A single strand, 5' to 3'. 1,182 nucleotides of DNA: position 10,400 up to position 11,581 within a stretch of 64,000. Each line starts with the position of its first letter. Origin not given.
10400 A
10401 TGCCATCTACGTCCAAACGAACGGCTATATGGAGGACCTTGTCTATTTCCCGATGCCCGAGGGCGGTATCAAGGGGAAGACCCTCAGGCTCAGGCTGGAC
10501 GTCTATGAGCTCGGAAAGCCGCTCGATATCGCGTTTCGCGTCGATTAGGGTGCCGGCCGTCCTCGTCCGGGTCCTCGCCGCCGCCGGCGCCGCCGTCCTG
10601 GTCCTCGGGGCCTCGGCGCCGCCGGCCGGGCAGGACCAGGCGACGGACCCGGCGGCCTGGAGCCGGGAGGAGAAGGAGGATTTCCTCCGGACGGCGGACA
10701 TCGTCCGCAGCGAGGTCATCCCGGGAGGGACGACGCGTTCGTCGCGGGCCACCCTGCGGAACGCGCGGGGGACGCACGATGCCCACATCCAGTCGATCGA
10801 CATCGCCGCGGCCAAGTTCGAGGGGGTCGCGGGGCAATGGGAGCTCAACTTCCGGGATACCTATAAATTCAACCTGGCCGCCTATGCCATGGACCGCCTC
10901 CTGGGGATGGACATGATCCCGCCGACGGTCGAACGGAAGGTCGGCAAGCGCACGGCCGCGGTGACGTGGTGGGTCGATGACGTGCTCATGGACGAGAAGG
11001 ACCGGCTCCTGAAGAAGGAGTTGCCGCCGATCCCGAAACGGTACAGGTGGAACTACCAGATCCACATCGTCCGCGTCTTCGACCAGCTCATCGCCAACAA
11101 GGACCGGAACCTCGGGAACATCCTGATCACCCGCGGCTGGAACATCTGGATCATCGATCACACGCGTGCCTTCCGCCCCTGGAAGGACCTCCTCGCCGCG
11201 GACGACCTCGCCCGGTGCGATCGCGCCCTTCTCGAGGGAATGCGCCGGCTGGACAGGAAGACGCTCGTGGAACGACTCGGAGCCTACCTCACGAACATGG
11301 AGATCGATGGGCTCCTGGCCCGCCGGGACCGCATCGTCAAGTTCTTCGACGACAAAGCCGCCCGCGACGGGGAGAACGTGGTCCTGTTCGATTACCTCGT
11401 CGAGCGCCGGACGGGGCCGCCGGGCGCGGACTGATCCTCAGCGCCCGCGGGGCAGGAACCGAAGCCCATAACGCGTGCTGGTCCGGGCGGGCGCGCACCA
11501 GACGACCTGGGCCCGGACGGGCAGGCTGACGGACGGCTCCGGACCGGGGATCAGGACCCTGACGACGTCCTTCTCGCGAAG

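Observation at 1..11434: Co-directional, translationally coupled envelope locus of unknown function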

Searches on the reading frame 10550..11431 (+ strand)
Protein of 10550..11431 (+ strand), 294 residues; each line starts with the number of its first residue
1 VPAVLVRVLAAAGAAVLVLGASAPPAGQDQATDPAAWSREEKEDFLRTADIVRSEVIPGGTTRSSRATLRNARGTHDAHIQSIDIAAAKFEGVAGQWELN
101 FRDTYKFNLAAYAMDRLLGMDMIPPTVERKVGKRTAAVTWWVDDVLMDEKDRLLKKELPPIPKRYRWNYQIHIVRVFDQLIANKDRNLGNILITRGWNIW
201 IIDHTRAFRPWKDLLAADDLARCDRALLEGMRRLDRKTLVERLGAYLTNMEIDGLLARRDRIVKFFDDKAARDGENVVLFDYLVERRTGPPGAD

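Call 8: search_protein_families(library=pfam, max_evalue=0.01, proteins=[window:10550-11431:+])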
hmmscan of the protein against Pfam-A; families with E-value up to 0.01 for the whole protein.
seq(294 aa): 1 family
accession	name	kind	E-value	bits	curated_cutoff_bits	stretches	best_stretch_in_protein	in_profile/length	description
PF00454.33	PI3_PI4_kinase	-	0.0039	17.6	27.1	1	168-213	131-178/241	Phosphatidylinositol 3- and 4-kinase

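Call 9: search_protein_families(library=ncbifam, max_evalue=0.01, proteins=[window:10550-11431:+])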
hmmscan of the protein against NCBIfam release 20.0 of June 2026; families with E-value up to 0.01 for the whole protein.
seq(294 aa): 2 families
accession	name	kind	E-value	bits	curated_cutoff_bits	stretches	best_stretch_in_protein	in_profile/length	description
TIGR03843.1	TIGR03843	hypoth_equivalog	6.4e-11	42.1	172.4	1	107-264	55-234/253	SCO1664 family protein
NF002475.0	PRK01723.1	equivalog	0.0098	14.9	142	0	173-235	156-219/241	3-deoxy-D-manno-octulosonic acid kinase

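Call 10: find_homologous_proteins(query=window:10550-11431:+, max_evalue=0.00001)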
Query seq(294 aa) (294 aa): 2325 proteins with E <= 0.00001 among 8000 candidates; the best 120 are listed.
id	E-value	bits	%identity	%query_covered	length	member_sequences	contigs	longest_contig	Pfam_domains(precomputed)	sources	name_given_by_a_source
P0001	2.9e-192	655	99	100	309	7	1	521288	-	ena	-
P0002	9.0e-160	548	83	100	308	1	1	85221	-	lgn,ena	-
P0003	5.0e-159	546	82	100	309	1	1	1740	-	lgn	-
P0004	5.2e-155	533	82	98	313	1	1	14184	-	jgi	jgi:hypothetical protein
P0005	3.5e-153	527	82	93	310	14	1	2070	-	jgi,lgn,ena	jgi:hypothetical protein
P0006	5.4e-152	523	79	99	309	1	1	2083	-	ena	-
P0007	1.0e-150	519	81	91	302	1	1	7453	-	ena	-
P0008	1.9e-148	511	79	99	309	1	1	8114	-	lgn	-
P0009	3.4e-148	510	81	91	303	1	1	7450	-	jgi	jgi:hypothetical protein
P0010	4.6e-148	510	82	89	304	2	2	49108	-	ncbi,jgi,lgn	jgi:hypothetical protein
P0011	5.6e-146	503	78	97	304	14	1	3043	-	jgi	jgi:hypothetical protein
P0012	6.5e-145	500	77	99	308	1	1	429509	-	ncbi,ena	-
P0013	1.3e-143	495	78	98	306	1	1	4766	-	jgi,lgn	jgi:hypothetical protein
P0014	1.5e-143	495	77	95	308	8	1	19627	-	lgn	-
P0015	1.7e-143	495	77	96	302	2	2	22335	-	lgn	-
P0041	1.1e-89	318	55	96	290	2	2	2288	PF00454.34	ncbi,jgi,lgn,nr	ncbi:MAG: hypothetical protein FJW35_15340 [Acidobacteria bacterium]|nr:hypothetical protein [Acidob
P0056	1.3e-81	292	55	85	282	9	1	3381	PF00454.34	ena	-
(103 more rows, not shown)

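Call 13: find_related_loci(query=A1, collection=genome_contigs, flank=10000)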
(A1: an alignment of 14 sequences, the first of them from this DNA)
Query A1 (294 aa) in genome_contigs; peptide patterns used: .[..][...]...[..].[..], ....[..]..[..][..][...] (x = any residue, [..] = any of these).
364 stretches matched a pattern; 330 encode a relative of the query (tblastn E <= 1e-3); the best 80 are kept; 80 distinct loci.
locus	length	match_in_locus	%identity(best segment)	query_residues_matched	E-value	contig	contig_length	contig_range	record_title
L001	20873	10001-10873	77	3-292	6e-148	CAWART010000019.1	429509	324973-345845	MAG: Candidatus Aminicenantes bacterium isolate MFD03899.bin.3.143 genome assembly, contig: contig_6389, whole genome sh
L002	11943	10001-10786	82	25-286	5e-146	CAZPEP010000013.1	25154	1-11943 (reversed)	MAG TPA_asm: uncultured Eubacteriales bacterium isolate binchicken_co255_216 genome assembly, contig: k141_3723502, whol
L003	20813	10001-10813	75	22-291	8e-136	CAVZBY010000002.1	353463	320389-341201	MAG: Candidatus Aminicenantes bacterium isolate MFD00905.bin.2.121 genome assembly, contig: contig_19488, whole genome s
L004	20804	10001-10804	72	24-291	5e-132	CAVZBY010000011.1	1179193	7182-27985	MAG: Candidatus Aminicenantes bacterium isolate MFD00905.bin.2.121 genome assembly, contig: contig_5045, whole genome sh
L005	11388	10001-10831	58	12-291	8e-100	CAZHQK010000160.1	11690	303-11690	MAG TPA_asm: uncultured Acidobacteriota bacterium isolate SRP231805_co4_31 genome assembly, contig: k141_277217, whole g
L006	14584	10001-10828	52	3-281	1e-88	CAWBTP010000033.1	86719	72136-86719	MAG: uncultured Acidimicrobiia bacterium isolate MFD05454.bin.1.192 genome assembly, contig: contig_87288, whole genome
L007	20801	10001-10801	52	15-281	4e-86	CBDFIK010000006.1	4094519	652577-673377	MAG: Bryobacterales bacterium isolate ee5020dd-fb21-4a65-a252-f506cf0156f0 genome assembly, contig: contig_6, whole geno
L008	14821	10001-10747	54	32-283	4e-86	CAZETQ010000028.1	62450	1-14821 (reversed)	MAG TPA_asm: uncultured Solibacteraceae bacterium isolate SRP344714_co2_510 genome assembly, contig: NODE_1068_length_62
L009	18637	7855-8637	52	30-292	2e-85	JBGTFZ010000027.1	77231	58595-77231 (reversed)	MAG: Bryobacteraceae bacterium isolate JTS-RE203 k141_2133601, whole genome shotgun sequence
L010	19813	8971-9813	50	1-281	2e-84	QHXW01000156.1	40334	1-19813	MAG: Acidobacteria bacterium isolate gp3 AA109 14_0903_13_30cm_scaffold_1190834_curated, whole genome shotgun sequence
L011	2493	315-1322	51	8-281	9e-87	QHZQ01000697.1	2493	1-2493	MAG: Acidobacteria bacterium isolate gp11 AA57 14_1009_16_40cm_scaffold_272320_curated, whole genome shotgun sequence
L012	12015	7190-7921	53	41-287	3e-83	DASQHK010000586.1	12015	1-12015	MAG TPA_asm: Bryobacterales bacterium isolate SMAG_U11831 k141_623468, whole genome shotgun sequence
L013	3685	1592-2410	49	9-287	1e-82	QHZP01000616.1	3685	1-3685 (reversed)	MAG: Acidobacteria bacterium isolate gp11 AA58 14_1009_16_40cm_scaffold_180385_curated, whole genome shotgun sequence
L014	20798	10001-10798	53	14-281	4e-82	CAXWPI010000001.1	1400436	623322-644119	MAG: Bryobacterales bacterium isolate da016bd0-139c-4015-aa9f-1ed2263db0ea genome assembly, contig: contig_1, whole geno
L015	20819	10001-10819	50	8-290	6e-82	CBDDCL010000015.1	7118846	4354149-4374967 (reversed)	MAG: Bryobacterales bacterium isolate 9a5723b4-f69d-4256-802c-3c242fd87eb7 genome assembly, contig: contig_9, whole geno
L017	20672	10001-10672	56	41-267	5e-81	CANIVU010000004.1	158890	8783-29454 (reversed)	MAG: Acidobacteria bacterium isolate RH-18aug17-384 genome assembly, contig: RH-18aug17-C124, whole genome shotgun seque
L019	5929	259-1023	51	30-286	2e-80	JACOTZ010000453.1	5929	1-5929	MAG: Acidobacteria bacterium isolate NC_groundwater_57_Pr7_S-0.65um_64_45 FFV18_Sp65_scaffold_750095, whole genome shotg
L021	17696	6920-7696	50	20-282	2e-79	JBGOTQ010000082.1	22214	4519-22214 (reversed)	MAG: Terriglobia bacterium isolate OBJ_0618_7090110_159 k141_8413855_length_22214_cov_10.0000, whole genome shotgun sequ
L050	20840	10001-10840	44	2-282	6e-74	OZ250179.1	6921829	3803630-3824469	MAG: Bryobacterales bacterium isolate bc87f873-21db-41cd-b6f0-d751a7935039 genome assembly, chromosome: 1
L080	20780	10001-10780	49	9-270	1e-70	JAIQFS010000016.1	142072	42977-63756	MAG: Terriglobia bacterium isolate SRVP_43 SRVP18_core_1_35-25cm_scaffold_59, whole genome shotgun sequence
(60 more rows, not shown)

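Call 18: search_protein_families(library=pfam, max_evalue=0.001, proteins=[L006:10869-12059:-, L080:11167-11991:+, L021:7772-10552:+, L019:2476-4212:+, L015:7166-9739:+, L017:10792-14205:+, L050:8074-8856:+, L007:10797-11504:+])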
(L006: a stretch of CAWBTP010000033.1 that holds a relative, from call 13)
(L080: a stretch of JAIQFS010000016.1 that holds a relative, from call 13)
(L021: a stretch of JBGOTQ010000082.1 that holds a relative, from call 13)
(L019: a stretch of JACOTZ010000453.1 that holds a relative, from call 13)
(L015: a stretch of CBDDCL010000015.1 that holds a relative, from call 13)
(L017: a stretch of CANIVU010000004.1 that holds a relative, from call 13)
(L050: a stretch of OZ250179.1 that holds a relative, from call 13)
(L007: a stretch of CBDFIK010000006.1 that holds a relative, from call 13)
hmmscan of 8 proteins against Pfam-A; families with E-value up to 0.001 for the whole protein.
L006:10869-12059:- (396 aa): 2 families
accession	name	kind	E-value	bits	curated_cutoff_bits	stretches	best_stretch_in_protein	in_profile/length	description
PF00149.33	Metallophos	-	1.8e-13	51.8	21.5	1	48-303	2-189/191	Calcineurin-like phosphoesterase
PF06874.16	FBPase_2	-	3e-06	26.2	27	0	84-109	186-211/639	Firmicute fructose-1,6-bisphosphatase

L080:11167-11991:+ (274 aa): 0 families

L021:7772-10552:+ (926 aa): 6 families
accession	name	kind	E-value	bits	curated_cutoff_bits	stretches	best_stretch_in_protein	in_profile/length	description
PF13646.12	HEAT_2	-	7.6e-26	90.7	27.7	3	482-550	2-70/88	HEAT repeats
PF03219.20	TLC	-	5.9e-18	65.4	21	1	114-423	145-491/491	TLC ATP/ADP transporter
PF02985.28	HEAT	-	1.5e-08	34.5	23.5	0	513-541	2-30/31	HEAT repeat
PF07690.21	MFS_1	-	2.2e-05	24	33.4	1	65-333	41-310/347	Major Facilitator Superfamily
PF13513.12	HEAT_EZ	-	0.00018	22.4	27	0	482-505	31-53/55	HEAT-like repeat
PF03130.22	HEAT_PBS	-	0.00038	21.2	20.9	0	496-522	1-27/27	PBS lyase HEAT-like repeat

L019:2476-4212:+ (578 aa): 5 families
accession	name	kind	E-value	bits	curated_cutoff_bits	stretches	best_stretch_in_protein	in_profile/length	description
PF00498.31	FHA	-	3.9e-15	56.5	20.7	1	46-109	2-66/67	FHA domain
PF16697.10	Yop-YscD_cpl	-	1.8e-12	47.8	33.2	1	38-116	12-90/94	Inner membrane component of T3SS, cytoplasmic domain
PF01590.32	GAF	-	1.6e-11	45.3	22.4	1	169-292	3-130/133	GAF domain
PF13492.12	GAF_3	-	4.4e-06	27.6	27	1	168-297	2-129/129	GAF domain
PF00512.31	HisKA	-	5.4e-06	26.8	26.9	1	348-419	3-63/66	His Kinase A (phospho-acceptor) domain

L015:7166-9739:+ (857 aa): 9 families
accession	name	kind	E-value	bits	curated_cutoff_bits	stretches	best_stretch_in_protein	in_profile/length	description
PF00069.31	Pkinase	-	5.5e-55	187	31.7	1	9-255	1-253/263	Protein kinase domain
PF07714.23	PK_Tyr_Ser-Thr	-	2.5e-39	135.6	23.1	1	11-253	3-248/258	Protein tyrosine and serine/threonine kinase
PF07676.18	PD40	-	6e-28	96.6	20.9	2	614-648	2-37/38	WD40-like Beta Propeller Repeat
PF01636.29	APH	-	1.3e-10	41.9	23.2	1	23-124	13-109/239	Phosphotransferase enzyme family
PF00930.27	DPPIV_N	-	2.9e-07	30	22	0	599-656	21-74/354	Dipeptidyl peptidase IV (DPP IV) N-terminal region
PF03109.22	ABC1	-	5.9e-07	29.3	22.9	1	77-153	138-214/244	ABC1 atypical kinase-like domain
PF14531.12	Kinase-like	-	1.3e-05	25.1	25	1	120-214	159-258/289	Kinase-like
PF02897.21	Peptidase_S9_N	-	0.00026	20.3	24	0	723-777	131-188/414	Prolyl oligopeptidase, N-terminal beta-propeller domain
PF25174.1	Beta-prop_THOC3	-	0.00068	19.2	305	0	560-642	73-151/272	THOC3 beta-propeller domain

L017:10792-14205:+ (1137 aa): 6 families
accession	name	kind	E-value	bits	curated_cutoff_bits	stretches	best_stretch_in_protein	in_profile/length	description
PF25183.1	OMP_b-brl_4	-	5.8e-198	660.6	30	1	259-1127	1-835/838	Outer membrane beta barrel domain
PF13620.12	CarboxypepD_reg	-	6.4e-21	74.9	32.3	1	43-124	1-82/82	Carboxypeptidase regulatory-like domain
PF00593.30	TonB_dep_Rec_b-barrel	-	1.1e-08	35.9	27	1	499-757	21-253/436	TonB dependent receptor-like, beta-barrel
PF13715.12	CarbopepD_reg_2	-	1.5e-06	28.6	32.2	1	46-122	3-75/88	CarboxypepD_reg-like domain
PF17210.9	SdrD_B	-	4e-05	24.2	29.7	1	49-110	17-78/112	SdrD B-like domain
PF07715.20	Plug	-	0.00097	20.1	23.9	0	163-254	20-105/107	TonB-dependent Receptor Plug Domain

L050:8074-8856:+ (260 aa): 0 families

L007:10797-11504:+ (235 aa): 0 families

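Call 24: search_solved_structures(query=A1, max_evalue=1, show_alignments=2)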
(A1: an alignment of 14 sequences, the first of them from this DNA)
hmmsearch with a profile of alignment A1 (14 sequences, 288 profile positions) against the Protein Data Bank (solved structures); distinct sequences matched with E-value up to 1: 10.
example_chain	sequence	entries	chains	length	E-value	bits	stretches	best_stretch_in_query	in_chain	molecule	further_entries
5yh2_A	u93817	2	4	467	9.4e-05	24.7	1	104-131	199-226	Pseudokinase FAM20A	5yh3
5wrr_A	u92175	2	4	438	0.0001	24.5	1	104-131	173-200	Pseudokinase FAM20A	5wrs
6n1p_A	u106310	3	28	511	0.027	16.6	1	174-230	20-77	DNA gyrase subunit A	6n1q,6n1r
5xom_A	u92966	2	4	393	0.65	12.1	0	35-130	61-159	Glycosaminoglycan xylosylkinase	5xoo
9y9n_A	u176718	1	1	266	0.69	12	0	147-207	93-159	Serine/threonine-protein kinase PLK4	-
5yh0_A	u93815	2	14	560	0.79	11.8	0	103-130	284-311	DrFam20C1 | Family with sequence similarity 20, member Ca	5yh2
5yh3_C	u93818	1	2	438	0.8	11.8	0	103-131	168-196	Extracellular serine/threonine protein kinase FAM20C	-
4jxf_A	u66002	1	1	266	0.87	11.7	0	147-205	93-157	Serine/threonine-protein kinase PLK4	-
3cok_A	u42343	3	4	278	0.94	11.5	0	147-205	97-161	Serine/threonine-protein kinase PLK4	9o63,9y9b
4yur_A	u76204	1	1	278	0.94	11.5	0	147-205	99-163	Serine/threonine-protein kinase PLK4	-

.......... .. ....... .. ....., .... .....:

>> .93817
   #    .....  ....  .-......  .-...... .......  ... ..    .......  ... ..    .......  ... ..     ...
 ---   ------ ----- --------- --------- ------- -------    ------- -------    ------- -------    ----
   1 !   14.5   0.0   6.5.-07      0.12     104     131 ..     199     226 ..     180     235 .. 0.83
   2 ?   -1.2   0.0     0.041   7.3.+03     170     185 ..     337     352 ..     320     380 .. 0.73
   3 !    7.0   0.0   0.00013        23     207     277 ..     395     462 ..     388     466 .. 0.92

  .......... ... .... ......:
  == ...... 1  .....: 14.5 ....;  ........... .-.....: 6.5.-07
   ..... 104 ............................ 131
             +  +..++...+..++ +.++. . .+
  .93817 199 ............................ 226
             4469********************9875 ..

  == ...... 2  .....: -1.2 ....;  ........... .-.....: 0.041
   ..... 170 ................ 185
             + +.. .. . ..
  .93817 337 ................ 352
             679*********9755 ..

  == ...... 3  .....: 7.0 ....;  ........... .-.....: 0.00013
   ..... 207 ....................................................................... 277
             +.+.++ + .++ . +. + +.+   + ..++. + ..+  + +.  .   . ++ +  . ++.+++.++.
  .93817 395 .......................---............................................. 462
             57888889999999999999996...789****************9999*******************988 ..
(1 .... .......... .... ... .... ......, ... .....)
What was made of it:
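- On FAM20 secretory kinases (PF06702): The family profile hits FAM20A chains at E 9e-5 through short motifs (call 24).
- A profile search of solved structures hits FAM20A at 9e-5 (call 24).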

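Call 52: predict_structure(alignment_id=A4)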
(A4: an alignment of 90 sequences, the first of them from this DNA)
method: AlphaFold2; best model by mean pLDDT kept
length: 294 residues; sequences in the alignment: 90
mean_pLDDT: 90.5   pTM: 0.85
mean pLDDT of the five models: 90.5, 90.2, 90.0, 89.8, 89.3
residues with pLDDT >= 90: 231; 70-90: 27; 50-70: 23; < 50: 13
segments of 3 or more residues with pLDDT < 50: 17-21
pLDDT, mean of each block of 10 residues (from residue 1): 51 49 53 87 98 92 94 96 94 84 97 98 98 98 96 98 97 98 92 97 96 95 98 99 98 98 99 98 90 55
secondary structure, 60 per line:
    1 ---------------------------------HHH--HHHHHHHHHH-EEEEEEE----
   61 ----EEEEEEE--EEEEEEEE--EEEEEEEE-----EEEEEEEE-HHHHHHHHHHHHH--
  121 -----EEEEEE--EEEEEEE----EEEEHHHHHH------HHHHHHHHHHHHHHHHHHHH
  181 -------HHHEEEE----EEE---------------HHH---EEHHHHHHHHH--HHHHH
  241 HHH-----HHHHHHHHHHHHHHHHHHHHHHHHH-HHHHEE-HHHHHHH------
elements in order: H39-48 E50-56 E65-71 E74-81 E84-91 E97-104 H106-118 E126-131 E134-140 E145-148 H149-154 H161-180 E191-194 E199-201 H225-233 H236-243 H249-273 H275-278 H282-288
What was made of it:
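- On PI3/PI4-kinase (PF00454): The AF2 model has pLDDT 90.5 (call 52).
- g6 has a confident kinase-like model (pLDDT 90.5; call 52).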
